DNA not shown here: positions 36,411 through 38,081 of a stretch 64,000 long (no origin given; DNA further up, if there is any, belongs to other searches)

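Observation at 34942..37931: Tandem 7TM-HD paralogs: one HD-GYP-like (GYI variant), one with eroded active site (HHP, no GYP)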

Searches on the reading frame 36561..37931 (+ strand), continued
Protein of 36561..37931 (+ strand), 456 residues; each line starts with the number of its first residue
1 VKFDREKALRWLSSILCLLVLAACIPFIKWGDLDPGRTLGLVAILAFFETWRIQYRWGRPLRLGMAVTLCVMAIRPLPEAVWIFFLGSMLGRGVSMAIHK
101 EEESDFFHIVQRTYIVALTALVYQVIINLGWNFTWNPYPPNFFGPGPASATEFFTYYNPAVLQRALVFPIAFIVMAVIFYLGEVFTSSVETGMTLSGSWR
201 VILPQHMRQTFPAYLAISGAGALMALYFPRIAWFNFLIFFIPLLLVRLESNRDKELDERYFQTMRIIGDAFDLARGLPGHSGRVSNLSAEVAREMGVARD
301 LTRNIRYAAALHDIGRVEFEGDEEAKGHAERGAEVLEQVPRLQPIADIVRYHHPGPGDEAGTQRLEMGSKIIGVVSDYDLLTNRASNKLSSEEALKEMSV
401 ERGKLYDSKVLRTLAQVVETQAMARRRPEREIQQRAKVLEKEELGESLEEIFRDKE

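Call 46: find_encoding_contigs(protein=P0088, flank=6000, max_places=2)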
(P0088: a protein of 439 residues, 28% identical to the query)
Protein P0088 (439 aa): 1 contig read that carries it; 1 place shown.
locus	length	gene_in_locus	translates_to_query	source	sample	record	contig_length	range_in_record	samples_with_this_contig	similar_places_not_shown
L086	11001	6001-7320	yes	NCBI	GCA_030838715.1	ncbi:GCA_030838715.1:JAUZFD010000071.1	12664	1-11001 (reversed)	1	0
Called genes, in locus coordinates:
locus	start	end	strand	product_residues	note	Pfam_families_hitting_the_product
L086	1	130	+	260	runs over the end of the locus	PF02586:SRAP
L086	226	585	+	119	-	PF01258:zf-dskA_traR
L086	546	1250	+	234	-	PF20408:Abhydrolase_11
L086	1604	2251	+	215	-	PF04542:Sigma70_r2, PF22029:PhyR_sigma2 (weak), PF08281:Sigma70_r4_2, PF04545:Sigma70_r4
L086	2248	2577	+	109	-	PF13490:zf-HC2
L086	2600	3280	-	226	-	-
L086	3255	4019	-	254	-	-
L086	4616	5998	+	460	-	PF20972:MASE9 (weak), PF13487:HD_5, PF01966:HD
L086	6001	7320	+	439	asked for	PF01966:HD (weak), PF13487:HD_5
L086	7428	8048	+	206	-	PF02632:BioY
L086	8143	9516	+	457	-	PF00289:Biotin_carb_N, PF02222:ATP-grasp (faint), PF02786:CPSase_L_D2, PF07478:Dala_Dala_lig_C, PF02785:Biotin_carb_C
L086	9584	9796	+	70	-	PF00364:Biotin_lipoyl, PF25917:BSH_RND (weak), PF25973:BSH_CzcB (faint), PF25984:BSH_YknX (faint)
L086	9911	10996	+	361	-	PF00437:T2SSE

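Call 53: find_homologous_proteins(query=A3, max_evalue=0.00001)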
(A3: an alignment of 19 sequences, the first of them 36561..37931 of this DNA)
Query A3 (19 sequences) (456 aa, profile of the alignment): 279 proteins with E <= 0.00001 among 8000 candidates; the best 120 are listed.
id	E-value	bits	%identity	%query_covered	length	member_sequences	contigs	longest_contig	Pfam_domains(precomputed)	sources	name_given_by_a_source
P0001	3.7e-178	611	100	100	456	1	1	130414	PF13487.13,PF01966.29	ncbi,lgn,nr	ncbi:MAG: HD domain-containing protein [Actinomycetota bacterium]|nr:HD domain-containing protein [A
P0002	6.7e-177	607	80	100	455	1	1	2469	PF13487.13,PF01966.29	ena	-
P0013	4.0e-176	604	72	99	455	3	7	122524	PF13487.13,PF01966.29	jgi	jgi:HD superfamily phosphodiesterase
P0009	1.3e-175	603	75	99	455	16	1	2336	PF13487.13,PF01966.29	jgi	jgi:putative nucleotidyltransferase with HDIG domain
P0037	3.3e-175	601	67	92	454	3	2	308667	PF13487.13,PF01966.29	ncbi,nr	ncbi:HD-GYP domain-containing protein [Candidatus Solincola sp.]|nr:HD domain-containing protein [Ac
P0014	5.7e-175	601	72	100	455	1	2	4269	PF13487.13,PF01966.29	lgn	-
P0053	7.8e-175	600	64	99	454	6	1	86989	PF13487.13,PF01966.29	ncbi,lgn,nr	ncbi:MAG: HD domain-containing protein [Actinobacteria bacterium]|nr:HD domain-containing protein [A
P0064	2.8e-174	598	50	100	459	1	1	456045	PF13487.13,PF01966.29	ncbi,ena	-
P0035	2.9e-174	598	68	96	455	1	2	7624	PF13487.13,PF01966.29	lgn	-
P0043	4.2e-174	598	67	100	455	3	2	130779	PF13487.13,PF01966.29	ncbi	ncbi:MAG: HD-GYP domain-containing protein [Actinomycetota bacterium]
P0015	1.0e-173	596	72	99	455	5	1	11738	PF13487.13,PF01966.29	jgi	-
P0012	1.6e-173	596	73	100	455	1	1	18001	PF13487.13,PF01966.29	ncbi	-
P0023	6.8e-173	594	72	99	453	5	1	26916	PF13487.13,PF01966.29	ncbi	-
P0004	7.6e-173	594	78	100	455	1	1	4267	PF13487.13,PF01966.29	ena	-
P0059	1.2e-172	593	54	100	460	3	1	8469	PF13487.13,PF01966.29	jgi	jgi:putative nucleotidyltransferase with HDIG domain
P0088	2.7e-153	529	28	45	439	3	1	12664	PF13487.13,PF01966.29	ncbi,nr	ncbi:MAG: hypothetical protein QOJ62_463 [Actinomycetota bacterium]|nr:hypothetical protein [Actinom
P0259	3.0e-25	107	24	60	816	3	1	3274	PF20972.3,PF13185.13,PF13487.13,PF01966.29,PF01590.33,PF13492.13,PF00990.27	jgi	jgi:diguanylate cyclase (GGDEF)-like protein/putative nucleotidyltransferase with HDIG domain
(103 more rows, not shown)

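Call 65: search_protein_representatives(alignment_id=A3)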
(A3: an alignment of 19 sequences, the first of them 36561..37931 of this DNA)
Query: 19 sequences, 439 profile positions. Proteins with E-value up to 0.001 (for the whole library): 82594; up to 1e-10: 49102; up to 1e-30: 807. The best 150 are listed.
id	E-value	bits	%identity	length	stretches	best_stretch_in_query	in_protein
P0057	9.3e-139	479.6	-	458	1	5-439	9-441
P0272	4.2e-134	464.3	-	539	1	12-439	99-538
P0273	3.3e-130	451.4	-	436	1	5-430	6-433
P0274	4.4e-122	424.6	-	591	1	11-439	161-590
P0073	3.0e-120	418.6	-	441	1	1-306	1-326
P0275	4.1e-105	368.7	-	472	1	8-423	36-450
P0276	5.2e-103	361.8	-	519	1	14-426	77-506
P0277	8.6e-103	361.1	-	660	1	8-439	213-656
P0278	1.4e-98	347.2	-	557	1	9-421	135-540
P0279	5.2e-94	332.1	-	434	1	10-416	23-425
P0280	1.6e-92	327.2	-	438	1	8-417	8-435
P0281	5.0e-91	322.3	-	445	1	12-417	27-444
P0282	3.1e-90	319.7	-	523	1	10-423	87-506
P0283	1.1e-86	308.1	-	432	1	12-416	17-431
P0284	1.1e-85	304.7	-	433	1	13-416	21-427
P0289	1.4e-82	294.4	-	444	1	11-420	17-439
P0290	2.5e-81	290.3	-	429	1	12-419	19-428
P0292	1.0e-80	288.3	-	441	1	8-418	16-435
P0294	4.6e-80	286.2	-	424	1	14-417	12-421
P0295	1.1e-78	281.7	-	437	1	9-425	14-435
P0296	1.4e-76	274.7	-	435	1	10-414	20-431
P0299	3.9e-74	266.6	-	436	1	12-419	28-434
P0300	1.1e-72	261.8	-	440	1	12-420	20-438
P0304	1.2e-71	258.4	-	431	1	8-419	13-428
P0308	3.7e-70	253.5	-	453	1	15-420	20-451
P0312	1.2e-67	245.2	-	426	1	11-419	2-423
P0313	1.7e-67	244.8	-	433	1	12-418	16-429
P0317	3.4e-67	243.8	-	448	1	11-423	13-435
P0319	7.6e-67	242.6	-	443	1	12-417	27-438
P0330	1.1e-64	235.5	-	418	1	10-414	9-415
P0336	1.0e-63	232.3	-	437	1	14-416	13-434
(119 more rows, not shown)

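Call 67: list_cluster_members(proteins=[P0281, P0283, P0289, P0292, P0300, P0313, P0317, P0336, P0290, P0294])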
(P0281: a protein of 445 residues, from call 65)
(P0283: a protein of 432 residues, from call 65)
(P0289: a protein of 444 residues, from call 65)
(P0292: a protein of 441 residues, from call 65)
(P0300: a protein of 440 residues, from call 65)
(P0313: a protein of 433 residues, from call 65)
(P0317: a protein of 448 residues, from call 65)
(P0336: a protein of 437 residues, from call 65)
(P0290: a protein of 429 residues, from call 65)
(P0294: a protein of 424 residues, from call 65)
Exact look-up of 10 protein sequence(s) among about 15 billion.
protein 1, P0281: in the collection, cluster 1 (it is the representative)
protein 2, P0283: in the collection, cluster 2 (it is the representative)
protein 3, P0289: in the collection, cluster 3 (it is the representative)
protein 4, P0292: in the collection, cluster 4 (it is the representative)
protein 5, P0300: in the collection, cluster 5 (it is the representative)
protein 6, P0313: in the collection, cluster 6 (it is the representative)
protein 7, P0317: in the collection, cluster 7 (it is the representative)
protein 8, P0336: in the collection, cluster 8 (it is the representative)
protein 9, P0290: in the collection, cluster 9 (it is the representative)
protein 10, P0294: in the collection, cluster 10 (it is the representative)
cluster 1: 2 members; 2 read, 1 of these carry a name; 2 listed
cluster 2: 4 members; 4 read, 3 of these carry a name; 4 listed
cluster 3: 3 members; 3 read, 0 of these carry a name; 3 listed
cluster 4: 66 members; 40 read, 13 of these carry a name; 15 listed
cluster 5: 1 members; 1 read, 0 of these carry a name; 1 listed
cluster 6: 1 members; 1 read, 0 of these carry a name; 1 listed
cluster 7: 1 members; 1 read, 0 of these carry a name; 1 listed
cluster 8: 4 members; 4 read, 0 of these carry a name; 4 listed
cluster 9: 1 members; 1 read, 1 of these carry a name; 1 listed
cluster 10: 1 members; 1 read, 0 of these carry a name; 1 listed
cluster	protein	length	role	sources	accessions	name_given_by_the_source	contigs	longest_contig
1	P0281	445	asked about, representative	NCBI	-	-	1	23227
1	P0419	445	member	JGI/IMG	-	hypothetical protein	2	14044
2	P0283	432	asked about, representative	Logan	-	-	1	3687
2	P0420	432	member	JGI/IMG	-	hypothetical protein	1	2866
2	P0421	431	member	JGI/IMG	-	hypothetical protein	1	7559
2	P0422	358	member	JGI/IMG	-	hypothetical protein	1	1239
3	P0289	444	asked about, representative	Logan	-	-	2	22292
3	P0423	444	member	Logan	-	-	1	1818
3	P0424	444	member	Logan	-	-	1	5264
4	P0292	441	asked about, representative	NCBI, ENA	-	-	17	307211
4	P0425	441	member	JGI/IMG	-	hypothetical protein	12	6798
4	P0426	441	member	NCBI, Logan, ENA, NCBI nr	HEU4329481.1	MAG TPA: HD domain-containing phosphohydrolase [Lapillicoccus sp.] | HD domain-containing phosphohydrolase [Lapillicoccus sp.]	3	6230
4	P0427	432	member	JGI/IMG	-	hypothetical protein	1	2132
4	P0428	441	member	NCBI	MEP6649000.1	MAG: HD domain-containing phosphohydrolase [Lapillicoccus sp.]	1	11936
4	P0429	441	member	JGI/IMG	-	hypothetical protein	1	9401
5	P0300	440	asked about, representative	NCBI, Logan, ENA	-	-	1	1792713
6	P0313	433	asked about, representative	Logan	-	-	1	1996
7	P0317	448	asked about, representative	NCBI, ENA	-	-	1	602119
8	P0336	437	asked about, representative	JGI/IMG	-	-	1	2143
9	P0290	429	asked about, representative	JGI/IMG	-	putative nucleotidyltransferase with HDIG domain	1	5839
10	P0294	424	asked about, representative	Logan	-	-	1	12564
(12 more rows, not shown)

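Call 68: find_encoding_contigs(protein=P0292, flank=5000, max_places=2)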
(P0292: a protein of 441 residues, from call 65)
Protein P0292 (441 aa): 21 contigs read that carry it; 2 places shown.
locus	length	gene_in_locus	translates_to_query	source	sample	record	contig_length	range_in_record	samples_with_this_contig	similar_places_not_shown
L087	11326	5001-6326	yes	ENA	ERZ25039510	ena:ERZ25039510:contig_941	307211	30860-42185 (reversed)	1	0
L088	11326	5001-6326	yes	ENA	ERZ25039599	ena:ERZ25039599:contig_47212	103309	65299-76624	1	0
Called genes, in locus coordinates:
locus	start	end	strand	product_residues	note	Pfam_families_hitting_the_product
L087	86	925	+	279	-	PF02586:SRAP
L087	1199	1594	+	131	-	PF20408:Abhydrolase_11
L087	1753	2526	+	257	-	PF04542:Sigma70_r2, PF04545:Sigma70_r4, PF08281:Sigma70_r4_2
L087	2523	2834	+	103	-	PF13490:zf-HC2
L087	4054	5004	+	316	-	PF13487:HD_5, PF01966:HD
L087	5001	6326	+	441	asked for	PF01966:HD, PF13487:HD_5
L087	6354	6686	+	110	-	PF19585:DUF6092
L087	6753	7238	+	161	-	PF00881:Nitroreductase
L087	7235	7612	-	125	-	PF01522:Polysacc_deac_1 (weak)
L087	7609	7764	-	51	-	PF01522:Polysacc_deac_1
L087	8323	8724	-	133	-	PF09055:Sod_Ni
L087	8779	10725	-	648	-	PF01266:DAO (faint), PF01494:FAD_binding_3, PF13450:NAD_binding_8 (faint), PF10502:Peptidase_S26 (faint)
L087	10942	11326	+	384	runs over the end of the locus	PF00390:malic, PF03949:Malic_M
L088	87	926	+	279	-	PF02586:SRAP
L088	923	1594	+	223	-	PF20408:Abhydrolase_11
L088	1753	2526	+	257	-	PF04542:Sigma70_r2, PF04545:Sigma70_r4, PF08281:Sigma70_r4_2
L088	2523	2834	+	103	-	PF13490:zf-HC2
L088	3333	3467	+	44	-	-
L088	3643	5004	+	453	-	PF13487:HD_5, PF01966:HD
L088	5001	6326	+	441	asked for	PF01966:HD, PF13487:HD_5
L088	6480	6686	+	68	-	-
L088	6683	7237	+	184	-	PF00881:Nitroreductase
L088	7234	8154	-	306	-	-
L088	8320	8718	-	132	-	PF09055:Sod_Ni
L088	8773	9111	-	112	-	PF10502:Peptidase_S26 (faint)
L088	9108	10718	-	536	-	PF01494:FAD_binding_3, PF13450:NAD_binding_8 (faint)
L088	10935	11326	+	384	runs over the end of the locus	PF00390:malic, PF03949:Malic_M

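Call 94: list_cluster_members(proteins=[P0279, P0284, P0295, P0296, P0299, P0304, P0308, P0312, P0319, P0330])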
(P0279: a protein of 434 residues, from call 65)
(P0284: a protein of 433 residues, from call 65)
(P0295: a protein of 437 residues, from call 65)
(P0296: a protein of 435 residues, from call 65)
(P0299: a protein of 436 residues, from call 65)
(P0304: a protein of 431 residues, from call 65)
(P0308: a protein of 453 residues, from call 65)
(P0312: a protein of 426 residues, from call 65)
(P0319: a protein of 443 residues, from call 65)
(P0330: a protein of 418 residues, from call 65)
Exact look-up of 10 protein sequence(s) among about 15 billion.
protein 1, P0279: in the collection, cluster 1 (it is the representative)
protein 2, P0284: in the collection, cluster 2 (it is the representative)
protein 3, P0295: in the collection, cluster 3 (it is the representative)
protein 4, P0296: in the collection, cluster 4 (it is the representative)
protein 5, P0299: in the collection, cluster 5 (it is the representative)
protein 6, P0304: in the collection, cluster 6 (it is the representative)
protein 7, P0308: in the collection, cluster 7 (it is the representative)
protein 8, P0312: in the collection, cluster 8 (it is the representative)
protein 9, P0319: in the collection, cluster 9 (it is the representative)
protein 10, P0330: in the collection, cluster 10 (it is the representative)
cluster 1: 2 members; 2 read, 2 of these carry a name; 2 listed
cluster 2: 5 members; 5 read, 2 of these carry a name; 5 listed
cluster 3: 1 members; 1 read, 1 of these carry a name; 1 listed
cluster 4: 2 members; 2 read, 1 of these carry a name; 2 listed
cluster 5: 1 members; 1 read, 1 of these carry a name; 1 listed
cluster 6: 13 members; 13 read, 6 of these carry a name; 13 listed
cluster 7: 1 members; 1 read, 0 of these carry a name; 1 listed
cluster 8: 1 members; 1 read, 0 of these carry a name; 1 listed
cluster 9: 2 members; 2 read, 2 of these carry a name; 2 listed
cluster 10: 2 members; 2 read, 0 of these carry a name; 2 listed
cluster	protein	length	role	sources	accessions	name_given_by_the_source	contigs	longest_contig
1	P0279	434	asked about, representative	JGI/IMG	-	hypothetical protein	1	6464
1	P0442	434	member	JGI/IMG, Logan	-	hypothetical protein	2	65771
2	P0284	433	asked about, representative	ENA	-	-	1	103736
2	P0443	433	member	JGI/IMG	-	hypothetical protein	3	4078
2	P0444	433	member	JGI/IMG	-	HD domain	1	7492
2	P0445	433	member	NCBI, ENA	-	-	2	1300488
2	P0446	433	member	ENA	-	-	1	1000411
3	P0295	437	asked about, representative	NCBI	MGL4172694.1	MAG: HD-GYP domain-containing protein [Actinomycetota bacterium]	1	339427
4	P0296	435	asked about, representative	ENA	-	-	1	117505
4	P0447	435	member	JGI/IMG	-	hypothetical protein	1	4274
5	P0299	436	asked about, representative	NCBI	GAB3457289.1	metal-dependent phosphohydrolase [Streptomonospora sediminis]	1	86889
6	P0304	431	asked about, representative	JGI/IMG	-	HD domain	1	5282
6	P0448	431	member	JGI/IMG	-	HD domain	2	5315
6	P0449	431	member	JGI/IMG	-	HD domain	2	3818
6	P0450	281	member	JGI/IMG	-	hypothetical protein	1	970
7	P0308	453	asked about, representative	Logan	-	-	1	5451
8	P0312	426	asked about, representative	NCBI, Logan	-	-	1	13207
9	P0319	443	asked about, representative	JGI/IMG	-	hypothetical protein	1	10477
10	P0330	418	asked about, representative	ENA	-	-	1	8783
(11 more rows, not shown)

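Call 95: find_encoding_contigs(protein=P0299, flank=5000, max_places=1)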
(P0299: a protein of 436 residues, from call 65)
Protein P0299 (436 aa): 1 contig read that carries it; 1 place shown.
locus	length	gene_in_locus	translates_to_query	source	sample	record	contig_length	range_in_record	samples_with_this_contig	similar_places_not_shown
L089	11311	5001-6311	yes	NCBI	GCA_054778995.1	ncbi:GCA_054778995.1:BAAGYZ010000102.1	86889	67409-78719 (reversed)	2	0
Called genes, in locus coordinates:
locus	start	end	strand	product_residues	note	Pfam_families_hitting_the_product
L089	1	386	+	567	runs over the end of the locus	PF13667:ThiC-associated, PF01964:ThiC_Rad_SAM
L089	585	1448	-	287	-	PF08241:Methyltransf_11 (weak), PF13649:Methyltransf_25 (weak)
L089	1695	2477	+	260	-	PF04542:Sigma70_r2, PF22029:PhyR_sigma2 (faint), PF08281:Sigma70_r4_2, PF04545:Sigma70_r4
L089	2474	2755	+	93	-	PF13490:zf-HC2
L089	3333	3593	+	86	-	-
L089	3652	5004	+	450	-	PF13487:HD_5, PF01966:HD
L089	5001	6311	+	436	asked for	PF13487:HD_5, PF01966:HD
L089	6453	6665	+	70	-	PF00364:Biotin_lipoyl, PF25917:BSH_RND (faint), PF25973:BSH_CzcB (faint), PF25984:BSH_YknX (faint)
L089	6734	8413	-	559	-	PF02776:TPP_enzyme_N, PF00205:TPP_enzyme_M, PF02775:TPP_enzyme_C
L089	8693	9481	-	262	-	PF00392:GntR, PF07702:UTRA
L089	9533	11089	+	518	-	PF12282:GAF_PdtaS, PF07536:HWE_HK (weak), PF07568:HisKA_2, PF02518:HATPase_c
